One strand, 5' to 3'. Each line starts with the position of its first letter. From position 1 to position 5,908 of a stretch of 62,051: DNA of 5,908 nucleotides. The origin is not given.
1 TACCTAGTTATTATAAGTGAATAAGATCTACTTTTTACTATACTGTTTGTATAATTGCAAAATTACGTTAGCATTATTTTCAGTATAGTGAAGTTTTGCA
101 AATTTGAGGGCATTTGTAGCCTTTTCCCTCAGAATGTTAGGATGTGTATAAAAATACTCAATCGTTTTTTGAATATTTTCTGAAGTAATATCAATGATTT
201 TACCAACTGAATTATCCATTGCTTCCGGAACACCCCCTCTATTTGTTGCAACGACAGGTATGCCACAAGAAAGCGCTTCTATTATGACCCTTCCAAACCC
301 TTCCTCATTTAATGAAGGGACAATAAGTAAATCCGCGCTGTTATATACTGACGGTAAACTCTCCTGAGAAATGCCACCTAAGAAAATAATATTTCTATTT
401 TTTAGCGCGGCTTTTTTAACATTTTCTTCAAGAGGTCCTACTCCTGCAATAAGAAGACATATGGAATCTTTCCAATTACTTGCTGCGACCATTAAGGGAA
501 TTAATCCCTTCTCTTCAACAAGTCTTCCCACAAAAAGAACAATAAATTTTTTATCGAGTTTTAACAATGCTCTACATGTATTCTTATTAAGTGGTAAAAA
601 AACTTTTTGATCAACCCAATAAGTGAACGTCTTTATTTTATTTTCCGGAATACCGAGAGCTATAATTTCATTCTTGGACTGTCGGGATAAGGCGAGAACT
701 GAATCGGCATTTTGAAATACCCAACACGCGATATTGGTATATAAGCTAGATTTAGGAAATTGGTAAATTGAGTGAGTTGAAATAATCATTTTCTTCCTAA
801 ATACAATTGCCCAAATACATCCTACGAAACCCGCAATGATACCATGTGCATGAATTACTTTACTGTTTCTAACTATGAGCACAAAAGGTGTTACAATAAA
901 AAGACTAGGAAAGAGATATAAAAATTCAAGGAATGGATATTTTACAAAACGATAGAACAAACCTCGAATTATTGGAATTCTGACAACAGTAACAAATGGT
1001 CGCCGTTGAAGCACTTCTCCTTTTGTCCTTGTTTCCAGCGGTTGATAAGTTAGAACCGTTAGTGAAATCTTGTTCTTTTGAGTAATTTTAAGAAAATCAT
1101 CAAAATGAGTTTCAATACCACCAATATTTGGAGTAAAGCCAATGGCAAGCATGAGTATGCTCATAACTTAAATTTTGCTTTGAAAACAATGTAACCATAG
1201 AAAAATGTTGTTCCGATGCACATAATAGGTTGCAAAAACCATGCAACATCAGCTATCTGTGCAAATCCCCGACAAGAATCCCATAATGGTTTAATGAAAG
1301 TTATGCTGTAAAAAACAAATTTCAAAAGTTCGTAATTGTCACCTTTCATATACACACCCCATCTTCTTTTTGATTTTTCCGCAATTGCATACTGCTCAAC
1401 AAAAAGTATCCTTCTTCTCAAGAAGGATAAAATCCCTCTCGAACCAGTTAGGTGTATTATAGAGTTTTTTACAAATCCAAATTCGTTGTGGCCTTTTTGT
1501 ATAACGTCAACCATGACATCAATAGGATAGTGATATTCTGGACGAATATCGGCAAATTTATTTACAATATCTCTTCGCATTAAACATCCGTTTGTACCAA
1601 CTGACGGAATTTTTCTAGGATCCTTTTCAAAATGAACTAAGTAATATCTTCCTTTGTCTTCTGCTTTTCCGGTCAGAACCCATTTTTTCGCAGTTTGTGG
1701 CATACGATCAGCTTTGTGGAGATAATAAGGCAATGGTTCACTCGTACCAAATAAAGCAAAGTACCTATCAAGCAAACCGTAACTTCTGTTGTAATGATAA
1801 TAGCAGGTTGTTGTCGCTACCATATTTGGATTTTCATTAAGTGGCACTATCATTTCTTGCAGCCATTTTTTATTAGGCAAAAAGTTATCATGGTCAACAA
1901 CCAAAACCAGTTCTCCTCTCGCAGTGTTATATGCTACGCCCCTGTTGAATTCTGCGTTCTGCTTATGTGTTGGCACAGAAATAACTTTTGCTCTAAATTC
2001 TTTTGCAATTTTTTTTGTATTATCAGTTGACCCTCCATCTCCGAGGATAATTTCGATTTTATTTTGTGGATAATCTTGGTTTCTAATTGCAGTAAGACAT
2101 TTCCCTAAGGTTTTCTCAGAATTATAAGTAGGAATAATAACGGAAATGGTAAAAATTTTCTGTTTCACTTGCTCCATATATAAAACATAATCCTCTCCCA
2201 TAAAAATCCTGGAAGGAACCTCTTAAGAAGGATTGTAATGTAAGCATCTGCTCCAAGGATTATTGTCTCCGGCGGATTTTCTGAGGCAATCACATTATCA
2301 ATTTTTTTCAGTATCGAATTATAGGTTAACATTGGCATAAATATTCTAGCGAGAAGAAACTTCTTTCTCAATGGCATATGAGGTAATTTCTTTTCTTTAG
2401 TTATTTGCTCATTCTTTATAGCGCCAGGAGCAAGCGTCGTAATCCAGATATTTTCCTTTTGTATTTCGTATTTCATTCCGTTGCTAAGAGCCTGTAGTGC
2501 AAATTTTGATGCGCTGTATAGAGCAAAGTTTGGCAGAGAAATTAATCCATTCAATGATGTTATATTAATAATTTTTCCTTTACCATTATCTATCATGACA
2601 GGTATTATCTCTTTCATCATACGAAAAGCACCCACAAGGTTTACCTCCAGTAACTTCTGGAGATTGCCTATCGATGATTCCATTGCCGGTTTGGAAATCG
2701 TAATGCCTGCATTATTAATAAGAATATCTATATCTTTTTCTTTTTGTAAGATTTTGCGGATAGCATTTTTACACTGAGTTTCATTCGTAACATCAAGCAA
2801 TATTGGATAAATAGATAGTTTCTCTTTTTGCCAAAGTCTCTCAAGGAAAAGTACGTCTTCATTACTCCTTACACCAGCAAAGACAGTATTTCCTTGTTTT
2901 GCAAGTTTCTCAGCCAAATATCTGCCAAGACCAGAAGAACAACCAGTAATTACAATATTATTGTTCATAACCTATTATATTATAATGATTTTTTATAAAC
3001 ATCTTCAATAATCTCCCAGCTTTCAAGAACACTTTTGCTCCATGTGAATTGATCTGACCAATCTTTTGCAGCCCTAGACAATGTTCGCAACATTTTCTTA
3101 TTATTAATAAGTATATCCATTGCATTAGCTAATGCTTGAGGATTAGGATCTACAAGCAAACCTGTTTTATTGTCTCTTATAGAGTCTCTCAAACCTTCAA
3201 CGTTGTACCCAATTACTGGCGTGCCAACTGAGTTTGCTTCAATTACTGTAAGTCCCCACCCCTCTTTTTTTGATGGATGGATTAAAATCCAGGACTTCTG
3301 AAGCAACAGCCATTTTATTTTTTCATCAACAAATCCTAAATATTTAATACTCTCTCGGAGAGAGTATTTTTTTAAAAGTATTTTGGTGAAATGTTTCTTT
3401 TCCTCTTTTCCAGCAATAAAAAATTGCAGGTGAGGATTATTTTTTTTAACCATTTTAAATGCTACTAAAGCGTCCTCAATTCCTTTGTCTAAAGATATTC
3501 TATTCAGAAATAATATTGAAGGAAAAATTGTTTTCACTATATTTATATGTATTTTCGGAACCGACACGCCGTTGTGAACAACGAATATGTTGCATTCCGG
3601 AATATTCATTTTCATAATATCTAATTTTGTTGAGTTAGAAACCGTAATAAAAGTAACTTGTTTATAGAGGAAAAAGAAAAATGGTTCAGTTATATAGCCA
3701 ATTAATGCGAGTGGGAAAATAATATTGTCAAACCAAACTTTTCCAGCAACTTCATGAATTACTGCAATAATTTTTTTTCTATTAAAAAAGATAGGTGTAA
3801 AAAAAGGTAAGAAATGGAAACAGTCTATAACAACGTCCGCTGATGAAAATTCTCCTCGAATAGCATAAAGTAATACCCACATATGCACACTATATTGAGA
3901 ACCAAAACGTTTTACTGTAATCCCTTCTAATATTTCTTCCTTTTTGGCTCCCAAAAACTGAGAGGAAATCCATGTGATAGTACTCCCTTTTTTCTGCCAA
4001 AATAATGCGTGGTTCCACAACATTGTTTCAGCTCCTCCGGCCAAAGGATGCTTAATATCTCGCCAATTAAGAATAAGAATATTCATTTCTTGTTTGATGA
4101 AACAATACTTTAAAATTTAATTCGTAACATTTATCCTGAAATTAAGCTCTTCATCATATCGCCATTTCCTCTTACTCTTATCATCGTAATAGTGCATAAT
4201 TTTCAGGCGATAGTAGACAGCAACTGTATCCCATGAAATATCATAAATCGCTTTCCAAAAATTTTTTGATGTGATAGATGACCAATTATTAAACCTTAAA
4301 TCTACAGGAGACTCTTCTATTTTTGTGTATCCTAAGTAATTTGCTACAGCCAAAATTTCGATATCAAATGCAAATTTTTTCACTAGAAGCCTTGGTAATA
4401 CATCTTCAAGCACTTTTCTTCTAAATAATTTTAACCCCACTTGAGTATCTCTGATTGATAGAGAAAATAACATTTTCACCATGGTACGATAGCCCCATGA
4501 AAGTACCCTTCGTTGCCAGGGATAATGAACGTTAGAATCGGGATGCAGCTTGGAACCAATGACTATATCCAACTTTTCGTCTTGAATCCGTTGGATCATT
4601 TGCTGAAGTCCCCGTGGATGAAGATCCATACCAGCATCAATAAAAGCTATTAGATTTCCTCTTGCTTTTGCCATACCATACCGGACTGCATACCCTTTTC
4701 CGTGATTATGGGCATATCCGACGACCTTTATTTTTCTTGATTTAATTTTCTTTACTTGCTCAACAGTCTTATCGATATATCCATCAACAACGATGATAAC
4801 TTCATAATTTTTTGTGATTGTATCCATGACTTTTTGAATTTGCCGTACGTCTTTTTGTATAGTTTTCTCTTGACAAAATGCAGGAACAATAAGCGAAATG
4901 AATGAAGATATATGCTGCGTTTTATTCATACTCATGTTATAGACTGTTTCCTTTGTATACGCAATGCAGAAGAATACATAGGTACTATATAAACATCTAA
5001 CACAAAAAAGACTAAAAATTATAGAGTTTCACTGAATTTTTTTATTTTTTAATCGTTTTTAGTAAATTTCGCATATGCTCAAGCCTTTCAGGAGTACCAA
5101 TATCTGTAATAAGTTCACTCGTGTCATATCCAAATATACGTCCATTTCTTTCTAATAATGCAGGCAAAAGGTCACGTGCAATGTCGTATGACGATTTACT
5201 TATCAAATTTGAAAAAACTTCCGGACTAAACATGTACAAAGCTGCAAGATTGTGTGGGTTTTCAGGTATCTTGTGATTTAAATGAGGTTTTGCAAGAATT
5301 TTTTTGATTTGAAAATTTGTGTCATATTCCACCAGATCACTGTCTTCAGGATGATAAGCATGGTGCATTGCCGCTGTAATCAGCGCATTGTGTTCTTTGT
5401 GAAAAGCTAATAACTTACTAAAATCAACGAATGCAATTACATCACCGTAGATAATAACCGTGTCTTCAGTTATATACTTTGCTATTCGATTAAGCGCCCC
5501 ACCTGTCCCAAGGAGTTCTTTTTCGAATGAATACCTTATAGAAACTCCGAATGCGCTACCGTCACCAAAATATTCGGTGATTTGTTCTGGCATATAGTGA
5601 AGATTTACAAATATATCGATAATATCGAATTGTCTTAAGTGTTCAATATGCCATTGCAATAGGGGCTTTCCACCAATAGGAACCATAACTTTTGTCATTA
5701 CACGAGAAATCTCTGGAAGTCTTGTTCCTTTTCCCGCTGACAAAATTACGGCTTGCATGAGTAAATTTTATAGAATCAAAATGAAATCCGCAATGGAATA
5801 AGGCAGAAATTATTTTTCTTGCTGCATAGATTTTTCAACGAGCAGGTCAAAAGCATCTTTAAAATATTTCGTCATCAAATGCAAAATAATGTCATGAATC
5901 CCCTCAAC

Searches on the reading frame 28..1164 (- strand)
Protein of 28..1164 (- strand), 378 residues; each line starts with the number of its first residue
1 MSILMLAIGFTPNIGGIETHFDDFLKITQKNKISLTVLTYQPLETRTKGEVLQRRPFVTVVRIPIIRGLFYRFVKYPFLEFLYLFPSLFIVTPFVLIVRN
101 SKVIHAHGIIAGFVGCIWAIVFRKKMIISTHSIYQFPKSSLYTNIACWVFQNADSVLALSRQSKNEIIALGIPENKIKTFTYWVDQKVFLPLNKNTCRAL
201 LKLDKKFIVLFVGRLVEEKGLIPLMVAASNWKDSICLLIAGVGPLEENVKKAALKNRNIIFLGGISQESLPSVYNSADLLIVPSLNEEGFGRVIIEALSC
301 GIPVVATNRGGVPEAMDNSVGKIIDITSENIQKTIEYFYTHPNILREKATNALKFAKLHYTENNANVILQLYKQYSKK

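Call 35: search_protein_families(library=pfam, proteins=[window:28-1164:-], max_evalue=0.001)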
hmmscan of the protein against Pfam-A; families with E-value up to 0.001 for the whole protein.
window:28-1164:- (378 aa): 6 families
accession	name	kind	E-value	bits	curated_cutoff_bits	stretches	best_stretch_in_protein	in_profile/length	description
PF00534.26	Glycos_transf_1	-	2.8e-30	105.5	26.4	1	200-350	9-166/172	Glycosyl transferases group 1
PF13692.12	Glyco_trans_1_4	-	4.5e-25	89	27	1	207-321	2-120/142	Glycosyl transferases group 1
PF13439.12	Glyco_transf_4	-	8.9e-14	52.3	28.5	1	14-180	1-162/170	Glycosyltransferase Family 4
PF13579.12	Glyco_trans_4_4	-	2.5e-08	34.9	29.7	1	15-182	1-157/158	Glycosyl transferase 4-like domain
PF20706.3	GT4-conflict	-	8.8e-08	32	26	1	266-321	271-325/385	Family 4 Glycosyltransferase in conflict systems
PF13524.12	Glyco_trans_1_2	-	2.2e-05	24.9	25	1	224-364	17-138/144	Glycosyl transferase-like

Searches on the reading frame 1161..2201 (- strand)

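Call 35: search_protein_families(library=pfam, proteins=[window:1161-2201:-], max_evalue=0.001)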
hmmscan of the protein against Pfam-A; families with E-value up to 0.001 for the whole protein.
window:1161-2201:- (346 aa): 3 families
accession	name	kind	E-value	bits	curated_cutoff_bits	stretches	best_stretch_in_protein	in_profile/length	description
PF00535.33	Glycos_transf_2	-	8.5e-25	88.1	23.3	1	20-143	1-125/168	Glycosyl transferase family 2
PF13641.12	Glyco_tranf_2_3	-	7.8e-10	39.6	27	1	19-221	3-179/230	Glycosyltransferase like family 2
PF10111.15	Glyco_tranf_2_2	-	7.4e-06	26.1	27.3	1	20-136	1-126/276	Glycosyltransferase like family 2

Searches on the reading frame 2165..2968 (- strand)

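Call 35: search_protein_families(library=pfam, proteins=[window:2165-2968:-], max_evalue=0.001)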
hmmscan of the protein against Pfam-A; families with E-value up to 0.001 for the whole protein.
window:2165-2968:- (267 aa): 6 families
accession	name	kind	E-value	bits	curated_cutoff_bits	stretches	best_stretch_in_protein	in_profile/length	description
PF00106.31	adh_short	-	1.6e-49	168.5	26.6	1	4-190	2-187/195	short chain dehydrogenase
PF13561.12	adh_short_C2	-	3.7e-32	112.2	27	1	11-192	3-184/236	Enoyl-(Acyl carrier protein) reductase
PF08659.16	KR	-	3e-09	37.5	22.6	1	6-163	4-161/180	KR domain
PF23441.1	SDR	-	2.3e-05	24.4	27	1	2-187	7-197/258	SDR-like rossmann domain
PF13460.12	NAD_binding_10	-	4.2e-05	23.9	27.2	1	10-192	2-154/184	NAD(P)H-binding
PF01370.27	Epimerase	-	0.0005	20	20.9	1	5-120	1-101/240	NAD dependent epimerase/dehydratase family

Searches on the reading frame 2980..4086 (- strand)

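Call 35: search_protein_families(library=pfam, proteins=[window:2980-4086:-], max_evalue=0.001)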
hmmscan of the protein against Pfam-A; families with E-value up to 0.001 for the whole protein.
window:2980-4086:- (368 aa): 4 families
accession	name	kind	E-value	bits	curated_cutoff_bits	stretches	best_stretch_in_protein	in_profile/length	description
PF00534.26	Glycos_transf_1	-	6e-39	133.8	26.4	1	190-343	17-172/172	Glycosyl transferases group 1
PF13692.12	Glyco_trans_1_4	-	1.7e-25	90.3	27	1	189-329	2-142/142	Glycosyl transferases group 1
PF13439.12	Glyco_transf_4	-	9.8e-09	35.9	28.5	1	17-175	2-167/170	Glycosyltransferase Family 4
PF20706.3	GT4-conflict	-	1e-07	31.7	26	1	190-349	199-378/385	Family 4 Glycosyltransferase in conflict systems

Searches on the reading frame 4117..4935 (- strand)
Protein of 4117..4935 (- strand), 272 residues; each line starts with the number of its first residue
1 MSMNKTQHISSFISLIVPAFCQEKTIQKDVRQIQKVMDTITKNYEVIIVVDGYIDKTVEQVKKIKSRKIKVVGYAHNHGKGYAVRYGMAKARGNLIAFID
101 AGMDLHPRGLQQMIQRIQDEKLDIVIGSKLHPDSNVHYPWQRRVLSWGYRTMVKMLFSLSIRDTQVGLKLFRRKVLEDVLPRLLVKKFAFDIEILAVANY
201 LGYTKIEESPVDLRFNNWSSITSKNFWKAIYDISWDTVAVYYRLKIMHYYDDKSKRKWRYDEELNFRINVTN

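Call 35: search_protein_families(library=pfam, proteins=[window:4117-4935:-], max_evalue=0.001)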
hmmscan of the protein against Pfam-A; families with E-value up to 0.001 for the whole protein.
window:4117-4935:- (272 aa): 3 families
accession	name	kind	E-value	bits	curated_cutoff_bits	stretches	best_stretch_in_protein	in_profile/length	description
PF00535.33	Glycos_transf_2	-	3.3e-23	82.9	23.3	1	14-179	1-167/168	Glycosyl transferase family 2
PF10111.15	Glyco_tranf_2_2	-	5.5e-10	39.6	27.3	1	14-126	1-115/276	Glycosyltransferase like family 2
PF13641.12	Glyco_tranf_2_3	-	8.8e-10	39.4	27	1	13-183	3-176/230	Glycosyltransferase like family 2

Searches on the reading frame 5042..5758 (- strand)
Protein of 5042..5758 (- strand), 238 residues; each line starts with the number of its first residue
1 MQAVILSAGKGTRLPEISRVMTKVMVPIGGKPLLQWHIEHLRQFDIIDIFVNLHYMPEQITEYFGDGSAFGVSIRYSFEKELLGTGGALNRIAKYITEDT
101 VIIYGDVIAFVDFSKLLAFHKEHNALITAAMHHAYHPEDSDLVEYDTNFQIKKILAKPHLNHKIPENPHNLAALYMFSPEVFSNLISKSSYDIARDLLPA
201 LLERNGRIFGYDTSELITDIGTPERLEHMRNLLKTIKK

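Call 35: search_protein_families(library=pfam, proteins=[window:5042-5758:-], max_evalue=0.001)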
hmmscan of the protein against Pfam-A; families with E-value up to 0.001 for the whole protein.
window:5042-5758:- (238 aa): 2 families
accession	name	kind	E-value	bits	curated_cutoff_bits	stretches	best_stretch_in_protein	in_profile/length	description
PF00483.29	NTP_transferase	-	6.6e-30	104.9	21.2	1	3-229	2-238/245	Nucleotidyl transferase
PF12804.13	NTP_transf_3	-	3.3e-09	37.6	27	1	3-132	1-123/160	MobA-like NTP transferase domain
